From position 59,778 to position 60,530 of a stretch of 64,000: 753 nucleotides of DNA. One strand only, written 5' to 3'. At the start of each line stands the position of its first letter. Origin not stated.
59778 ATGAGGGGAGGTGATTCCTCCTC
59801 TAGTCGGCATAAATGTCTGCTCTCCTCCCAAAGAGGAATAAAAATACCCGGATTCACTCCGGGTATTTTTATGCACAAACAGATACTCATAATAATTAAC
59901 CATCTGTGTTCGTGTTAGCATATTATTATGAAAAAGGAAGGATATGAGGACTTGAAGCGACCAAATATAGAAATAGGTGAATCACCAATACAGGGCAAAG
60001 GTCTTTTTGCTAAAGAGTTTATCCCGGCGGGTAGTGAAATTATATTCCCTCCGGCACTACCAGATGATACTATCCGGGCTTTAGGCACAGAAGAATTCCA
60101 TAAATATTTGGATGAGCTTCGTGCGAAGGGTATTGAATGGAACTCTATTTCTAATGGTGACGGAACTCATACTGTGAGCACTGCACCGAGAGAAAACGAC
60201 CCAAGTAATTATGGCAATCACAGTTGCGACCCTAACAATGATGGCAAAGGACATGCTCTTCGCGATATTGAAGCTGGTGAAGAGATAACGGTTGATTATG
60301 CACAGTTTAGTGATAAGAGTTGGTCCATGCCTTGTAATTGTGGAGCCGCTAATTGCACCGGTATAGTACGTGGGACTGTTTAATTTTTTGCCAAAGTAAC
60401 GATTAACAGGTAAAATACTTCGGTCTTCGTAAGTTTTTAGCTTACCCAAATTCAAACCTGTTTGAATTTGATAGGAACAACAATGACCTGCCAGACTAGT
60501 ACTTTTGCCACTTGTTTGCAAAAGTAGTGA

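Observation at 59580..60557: SET-domain methyltransferase gene embedded in the 16S-23S spacer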

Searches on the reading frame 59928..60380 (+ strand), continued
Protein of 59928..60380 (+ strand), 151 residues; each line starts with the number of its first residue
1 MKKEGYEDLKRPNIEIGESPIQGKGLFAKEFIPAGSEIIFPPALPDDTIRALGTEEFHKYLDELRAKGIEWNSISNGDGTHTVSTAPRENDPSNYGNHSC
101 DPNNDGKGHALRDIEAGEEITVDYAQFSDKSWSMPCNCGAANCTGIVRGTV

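Call 27: search_solved_structures(query=window:59928-60380:+, max_evalue=0.01, show_alignments=2)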
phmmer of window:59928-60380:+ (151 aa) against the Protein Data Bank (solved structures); distinct sequences matched with E-value up to 0.01: 43.
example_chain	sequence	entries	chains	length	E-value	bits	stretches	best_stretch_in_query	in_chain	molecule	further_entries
7u5v_A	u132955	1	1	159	2.9e-14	56.5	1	16-144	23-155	Histone-lysine N-methyltransferase 2A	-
7w67_C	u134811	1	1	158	4.4e-14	56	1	13-144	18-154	Histone-lysine N-methyltransferase 2A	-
7w6a_C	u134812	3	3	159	4.5e-14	55.9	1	13-144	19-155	Histone-lysine N-methyltransferase 2A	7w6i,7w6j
2w5y_A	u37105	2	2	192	1e-13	54.7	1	14-144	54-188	HISTONE-LYSINE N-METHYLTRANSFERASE HRX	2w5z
6kiu_K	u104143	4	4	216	1.5e-13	54.2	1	14-144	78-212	Histone-lysine N-methyltransferase 2A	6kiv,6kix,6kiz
7ud5_K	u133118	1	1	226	1.7e-13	54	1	14-144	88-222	cDNA FLJ56846, highly similar to Zinc finger protein HRX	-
5f5e_A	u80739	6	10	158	2.2e-13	53.7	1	13-144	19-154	Histone-lysine N-methyltransferase 2A | Histone-lysine N-methyltransferase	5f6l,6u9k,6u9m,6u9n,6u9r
6pwv_C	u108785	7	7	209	5.4e-13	52.4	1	14-144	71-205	Histone-lysine N-methyltransferase 2A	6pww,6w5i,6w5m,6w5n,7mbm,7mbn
7bre_B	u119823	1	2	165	1.8e-10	44.2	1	14-144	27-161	Histone-lysine N-methyltransferase 2B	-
5f59_A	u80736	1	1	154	3.7e-08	36.7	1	11-144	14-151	Histone-lysine N-methyltransferase 2C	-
5f6k_C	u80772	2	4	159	3.8e-08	36.7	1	11-144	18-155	Histone-lysine N-methyltransferase 2C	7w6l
4z4p_A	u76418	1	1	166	6.8e-08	35.8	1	12-149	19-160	Histone-lysine N-methyltransferase 2D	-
6kiw_K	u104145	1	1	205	9.3e-08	35.4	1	11-144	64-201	Histone-lysine N-methyltransferase 2C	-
6ven_N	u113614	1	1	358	4.5e-07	33.2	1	68-147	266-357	Histone-lysine N-methyltransferase, H3 lysine-4 specific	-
6bx3_E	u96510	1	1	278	3.5e-06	30.3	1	68-143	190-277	Histone-lysine N-methyltransferase, H3 lysine-4 specific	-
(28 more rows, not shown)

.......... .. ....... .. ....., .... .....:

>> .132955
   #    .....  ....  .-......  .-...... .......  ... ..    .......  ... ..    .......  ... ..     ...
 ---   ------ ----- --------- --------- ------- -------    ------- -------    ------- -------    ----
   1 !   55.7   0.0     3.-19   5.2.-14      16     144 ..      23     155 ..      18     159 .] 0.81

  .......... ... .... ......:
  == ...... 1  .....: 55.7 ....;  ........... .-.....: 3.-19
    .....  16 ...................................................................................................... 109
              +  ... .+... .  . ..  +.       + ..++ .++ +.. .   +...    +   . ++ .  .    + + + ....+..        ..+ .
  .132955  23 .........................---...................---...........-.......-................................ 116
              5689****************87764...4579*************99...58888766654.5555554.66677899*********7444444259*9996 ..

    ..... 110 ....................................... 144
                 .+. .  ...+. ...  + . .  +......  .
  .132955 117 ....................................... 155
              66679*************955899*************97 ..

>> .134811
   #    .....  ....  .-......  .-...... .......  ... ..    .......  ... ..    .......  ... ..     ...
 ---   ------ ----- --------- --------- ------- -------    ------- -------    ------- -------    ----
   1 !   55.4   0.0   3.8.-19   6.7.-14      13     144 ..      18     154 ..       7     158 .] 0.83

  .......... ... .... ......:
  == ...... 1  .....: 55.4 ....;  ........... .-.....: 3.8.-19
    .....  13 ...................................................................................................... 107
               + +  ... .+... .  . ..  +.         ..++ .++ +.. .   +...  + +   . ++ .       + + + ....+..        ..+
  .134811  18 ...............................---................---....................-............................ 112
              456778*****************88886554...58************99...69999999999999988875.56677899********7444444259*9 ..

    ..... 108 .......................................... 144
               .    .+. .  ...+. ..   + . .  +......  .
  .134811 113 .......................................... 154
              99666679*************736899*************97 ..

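Call 28: find_related_loci(query=A1, collection=metagenome_contigs, flank=6000)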
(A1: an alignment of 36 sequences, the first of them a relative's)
Query A1 (151 aa) in metagenome_contigs; peptide patterns used: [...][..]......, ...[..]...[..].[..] (x = any residue, [..] = any of these).
600 stretches matched a pattern (row limit reached: there are more); 191 encode a relative of the query (tblastn E <= 1e-3); the best 80 are kept; 80 distinct loci.
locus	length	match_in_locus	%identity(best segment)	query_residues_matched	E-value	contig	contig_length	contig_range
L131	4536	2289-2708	51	12-151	3e-44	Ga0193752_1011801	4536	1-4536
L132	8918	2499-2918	53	12-151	7e-44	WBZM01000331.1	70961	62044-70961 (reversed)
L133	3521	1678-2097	51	12-151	3e-43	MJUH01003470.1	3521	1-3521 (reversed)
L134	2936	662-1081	51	12-151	1e-42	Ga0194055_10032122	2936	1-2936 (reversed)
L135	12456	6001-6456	49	1-151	2e-42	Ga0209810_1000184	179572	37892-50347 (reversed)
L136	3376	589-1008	51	12-151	4e-42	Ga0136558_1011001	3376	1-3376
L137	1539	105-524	52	12-151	7e-43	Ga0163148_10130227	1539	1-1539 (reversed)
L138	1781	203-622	51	12-151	6e-42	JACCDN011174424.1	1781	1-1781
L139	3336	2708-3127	48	12-151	1e-41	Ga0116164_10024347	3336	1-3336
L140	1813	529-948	50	12-151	1e-41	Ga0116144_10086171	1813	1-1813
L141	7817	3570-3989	49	12-151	9e-41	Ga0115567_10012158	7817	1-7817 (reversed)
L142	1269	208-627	49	12-151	1e-41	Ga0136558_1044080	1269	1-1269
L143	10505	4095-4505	51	12-151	2e-40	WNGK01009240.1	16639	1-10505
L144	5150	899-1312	51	11-151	2e-39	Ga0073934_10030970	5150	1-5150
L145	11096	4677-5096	49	12-151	9e-39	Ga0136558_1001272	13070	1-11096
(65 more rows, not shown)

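Call 29: find_related_loci(query=A1, collection=viral_contigs, flank=6000)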
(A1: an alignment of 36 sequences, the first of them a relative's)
Query A1 (151 aa) in viral_contigs; peptide patterns used: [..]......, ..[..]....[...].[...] (x = any residue, [..] = any of these).
66 stretches matched a pattern; 11 encode a relative of the query (tblastn E <= 1e-3); 11 distinct loci.
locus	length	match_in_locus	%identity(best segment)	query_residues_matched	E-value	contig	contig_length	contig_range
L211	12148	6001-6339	36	16-133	1e-11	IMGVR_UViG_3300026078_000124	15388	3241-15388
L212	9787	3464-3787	36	16-129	4e-11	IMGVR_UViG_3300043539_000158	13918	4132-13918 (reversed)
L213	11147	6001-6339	34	16-127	9e-11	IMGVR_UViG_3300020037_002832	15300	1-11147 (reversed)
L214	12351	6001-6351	33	16-139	1e-8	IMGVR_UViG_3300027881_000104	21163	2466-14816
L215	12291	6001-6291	33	19-127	3e-8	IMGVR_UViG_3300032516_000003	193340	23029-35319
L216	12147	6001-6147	45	91-136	6e-7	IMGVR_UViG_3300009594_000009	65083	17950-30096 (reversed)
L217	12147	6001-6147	45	91-136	6e-7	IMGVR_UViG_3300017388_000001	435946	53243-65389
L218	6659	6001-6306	32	15-125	3e-6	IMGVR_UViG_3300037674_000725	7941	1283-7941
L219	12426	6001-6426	29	19-151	7e-6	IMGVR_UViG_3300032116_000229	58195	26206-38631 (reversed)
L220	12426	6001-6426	29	19-151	7e-6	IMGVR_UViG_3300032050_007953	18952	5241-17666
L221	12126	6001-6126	45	92-129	2e-5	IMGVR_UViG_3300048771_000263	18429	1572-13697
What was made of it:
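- Tried and rejected: Viral contigs hold only distant SET proteins, at most 36% identity (call 29), so there is no sign of a phage or defence origin.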

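Call 50: search_protein_families(library=ncbifam, proteins=[window:59928-60380:+], max_evalue=0.01)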
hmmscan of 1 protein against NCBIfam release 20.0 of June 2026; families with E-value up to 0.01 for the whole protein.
window:59928-60380:+ (151 aa): 0 families
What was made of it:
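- Closest known: Small prokaryotic SET/post-SET lysine methyltransferases. Different: This family has no NCBIfam model (call 50).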

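Call 51: search_protein_families(library=padloc, proteins=[window:59928-60380:+], max_evalue=0.01)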
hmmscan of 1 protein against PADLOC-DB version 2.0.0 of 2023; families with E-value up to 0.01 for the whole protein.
window:59928-60380:+ (151 aa): 0 families

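Call 52: search_protein_families(library=phrogs, proteins=[window:59928-60380:+], max_evalue=0.01)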
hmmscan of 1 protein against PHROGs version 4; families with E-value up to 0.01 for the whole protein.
window:59928-60380:+ (151 aa): 0 families
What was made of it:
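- Tried and rejected: Family libraries: NCBIfam, PADLOC and PHROGs gave no hits (calls 50-52).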

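Call 54: predict_structure(alignment_id=A1)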
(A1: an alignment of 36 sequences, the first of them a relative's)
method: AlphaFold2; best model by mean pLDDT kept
length: 151 residues; sequences in the alignment: 36
mean_pLDDT: 79.9   pTM: 0.66
mean pLDDT of the five models: 79.9, 77.0, 75.9, 74.9, 72.7
residues with pLDDT >= 90: 40; 70-90: 82; 50-70: 21; < 50: 8
segments of 3 or more residues with pLDDT < 50: 1-5
pLDDT, mean of each block of 10 residues (from residue 1): 44 82 87 91 63 90 93 83 81 74 88 93 75 79 77 61
secondary structure, 60 per line:
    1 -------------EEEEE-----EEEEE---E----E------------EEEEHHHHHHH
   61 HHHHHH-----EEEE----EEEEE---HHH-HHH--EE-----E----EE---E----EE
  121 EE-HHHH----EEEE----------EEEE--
elements in order: E14-18 E24-28 E50-53 H54-66 E72-75 E80-84 E119-122 H124-127 E132-135 E146-149
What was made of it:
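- On SET-domain protein-lysine methyltransferases (Pfam PF00856): AlphaFold2 model with mean pLDDT 79.9 (call 54).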

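Call 57: fold_search(model_id=the predicted structure, library=pdb)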
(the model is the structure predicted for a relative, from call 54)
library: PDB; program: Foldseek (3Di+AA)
matches with E <= 10: 490; with E <= 0.001: 180
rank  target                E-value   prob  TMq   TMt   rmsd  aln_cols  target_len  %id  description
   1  2w5z_A                2.3e-09  1.00  0.62  0.53   5.5       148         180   30  Ternary Complex of the Mixed Lineage Leukaemia (MLL1) SET Domain with the cofactor product S-Adenosylhomocysteine and  (released 2009-02-10)
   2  6u9m_A                2.5e-09  1.00  0.62  0.64   5.6       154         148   29  MLL1 SET N3861I/Q3867L bound to inhibitor 16 (TC-5109) (released 2020-07-01)
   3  6u9k_A                6.3e-09  1.00  0.60  0.60   5.4       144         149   30  MLL1 SET N3861I/Q3867L bound to inhibitor 18 (TC-5153) (released 2020-07-01)
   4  6u9k_B                6.3e-09  1.00  0.59  0.59   5.6       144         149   28  MLL1 SET N3861I/Q3867L bound to inhibitor 18 (TC-5153) (released 2020-07-01)
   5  6u9n_B                6.7e-09  1.00  0.61  0.63   5.7       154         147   29  MLL1 SET N3861I/Q3867L bound to inhibitor 14 (TC-5139) (released 2020-07-01)
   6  5f5e                  1.0e-08  1.00  0.59  0.60   5.4       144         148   30  The Crystal Structure of MLL1 SET domain with N3816I/Q3867L mutation (released 2016-02-24)
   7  6u9n_A                1.0e-08  1.00  0.61  0.63   5.8       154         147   29  MLL1 SET N3861I/Q3867L bound to inhibitor 14 (TC-5139) (released 2020-07-01)
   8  7w6a_C                1.6e-08  1.00  0.64  0.61   5.7       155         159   30  Crystal structure of the MLL1 (N3861I/Q3867L/C3882SS)-RBBP5-ASH2L complex (released 2022-09-07)
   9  2w5y                  1.7e-08  1.00  0.61  0.55   5.1       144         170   30  Binary Complex of the Mixed Lineage Leukaemia (MLL1) SET Domain with the cofactor product S-Adenosylhomocysteine. (released 2009-02-10)
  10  5f6l_A                1.9e-08  1.00  0.62  0.62   5.8       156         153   30  The crystal structure of MLL1 (N3861I/Q3867L) in complex with RbBP5 and Ash2L (released 2016-02-24)
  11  6w5i_C                3.2e-08  1.00  0.64  0.64   5.0       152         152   28  Cryo-EM structure of MLL1 in complex with RbBP5, WDR5, SET1, and ASH2L bound to the nucleosome (Class01) (released 2021-03-31)
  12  7w67_C                9.8e-08  1.00  0.61  0.59   6.0       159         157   30  The crystal structure of MLL1 (N3861I/Q3867L/C3882SS)-RBBP5-ASH2L in complex with H3K4me0 peptide (released 2022-09-07)
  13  7w6j_C                1.2e-07  1.00  0.61  0.59   5.3       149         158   31  The crystal structure of MLL1 (N3861I/Q3867L/C3882SS)-RBBP5-ASH2L in complex with H3K4me2 peptide (released 2022-09-07)
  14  7w6l_E                1.5e-07  1.00  0.62  0.62   8.0       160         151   26  The crystal structure of MLL3-RBBP5-ASH2L in complex with H3K4me0 peptide (released 2022-09-07)
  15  7u5v_A                1.8e-07  1.00  0.53  0.63   5.2       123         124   29  Crystal structure of the Mixed Lineage Leukaemia (MLL1) SET Domain with the cofactor product S-Adenosylhomocysteine an (released 2023-09-27)
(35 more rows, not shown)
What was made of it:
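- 59928..60383 (+): SET/post-SET protein-lysine methyltransferase gene (151 aa; alternative TTG start at 59952 preceded by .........). MLL1 SET is the closest solved structure by sequence (E = 2.9e-14, call 27) and by predicted fold (probability 1.0, TM 0.62, call 57).
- On SET-domain protein-lysine methyltransferases (Pfam PF00856): The top 50 Foldseek PDB hits are all SET domains, with MLL1 at probability 1.0 and TM 0.62 (call 57).
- Closest known: MLL1/KMT2A SET domain. Same: It shares the NHSCxPN, ExxxDY and post-SET CxCxxxxC motifs (calls 27, 57).
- MLL1 SET is the closest solved structure by sequence (call 27) and by predicted fold (calls 54, 57).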

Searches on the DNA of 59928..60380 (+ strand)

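Call 18: search_rna_families(source=L001, threshold=gathering)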
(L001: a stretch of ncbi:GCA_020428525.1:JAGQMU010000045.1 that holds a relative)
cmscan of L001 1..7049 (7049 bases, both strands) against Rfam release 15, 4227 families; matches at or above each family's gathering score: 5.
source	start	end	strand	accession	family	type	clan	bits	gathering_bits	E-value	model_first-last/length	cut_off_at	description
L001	1855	5443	+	RF02541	LSU_rRNA_bacteria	Gene; rRNA;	CL00112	2508.6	50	0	1-2925/2925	no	Bacterial large subunit ribosomal RNA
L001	1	245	+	RF00177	SSU_rRNA_bacteria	Gene; rRNA;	CL00111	235.4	50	8.3e-72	1275-1533/1533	5'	Bacterial small subunit ribosomal RNA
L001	5725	5839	+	RF00001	5S_rRNA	Gene; rRNA;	CL00113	86.9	38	3.7e-18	1-120/120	no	5S ribosomal RNA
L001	1224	1297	+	RF00005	tRNA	Gene; tRNA;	CL00001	71.7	29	1.2e-14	1-71/71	no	tRNA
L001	1496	1569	+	RF00005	tRNA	Gene; tRNA;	CL00001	71.5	29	1.3e-14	1-71/71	no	tRNA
